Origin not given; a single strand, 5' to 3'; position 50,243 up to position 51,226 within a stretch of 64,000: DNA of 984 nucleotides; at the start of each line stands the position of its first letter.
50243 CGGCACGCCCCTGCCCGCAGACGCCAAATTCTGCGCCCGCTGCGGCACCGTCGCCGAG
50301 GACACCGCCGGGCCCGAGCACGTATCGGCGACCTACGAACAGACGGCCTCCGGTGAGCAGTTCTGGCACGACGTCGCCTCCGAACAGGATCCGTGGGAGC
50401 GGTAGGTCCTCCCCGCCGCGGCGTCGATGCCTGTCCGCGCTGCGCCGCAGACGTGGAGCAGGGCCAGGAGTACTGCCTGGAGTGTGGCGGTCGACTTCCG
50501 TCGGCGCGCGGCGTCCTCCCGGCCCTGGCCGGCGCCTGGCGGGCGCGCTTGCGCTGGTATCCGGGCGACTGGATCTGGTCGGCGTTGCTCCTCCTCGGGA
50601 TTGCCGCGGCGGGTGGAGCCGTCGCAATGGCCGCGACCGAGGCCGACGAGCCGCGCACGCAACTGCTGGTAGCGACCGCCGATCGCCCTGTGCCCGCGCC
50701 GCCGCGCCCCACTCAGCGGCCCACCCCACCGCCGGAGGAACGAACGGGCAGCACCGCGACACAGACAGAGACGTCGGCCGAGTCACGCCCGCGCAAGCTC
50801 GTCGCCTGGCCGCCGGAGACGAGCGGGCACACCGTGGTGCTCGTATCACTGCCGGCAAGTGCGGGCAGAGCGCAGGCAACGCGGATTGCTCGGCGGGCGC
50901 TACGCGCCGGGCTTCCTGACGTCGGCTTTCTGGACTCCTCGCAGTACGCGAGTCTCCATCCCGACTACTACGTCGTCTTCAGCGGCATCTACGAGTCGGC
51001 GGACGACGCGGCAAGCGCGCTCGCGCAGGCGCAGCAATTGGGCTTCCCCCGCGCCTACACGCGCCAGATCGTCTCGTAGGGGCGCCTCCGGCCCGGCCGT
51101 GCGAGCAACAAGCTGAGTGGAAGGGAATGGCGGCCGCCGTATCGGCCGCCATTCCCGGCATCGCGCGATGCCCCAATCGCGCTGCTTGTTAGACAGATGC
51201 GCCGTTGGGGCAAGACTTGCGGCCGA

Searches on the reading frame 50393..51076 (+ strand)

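Call 59: search_protein_families(library=pfam, proteins=[window:50393-51076:+], max_evalue=0.001)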
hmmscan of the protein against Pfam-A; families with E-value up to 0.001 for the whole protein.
window:50393-51076:+ (228 aa): 1 family
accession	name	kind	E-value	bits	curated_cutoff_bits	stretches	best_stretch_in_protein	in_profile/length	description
PF05036.18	SPOR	-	0.00047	20.9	21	1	150-221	6-72/76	SPOR domain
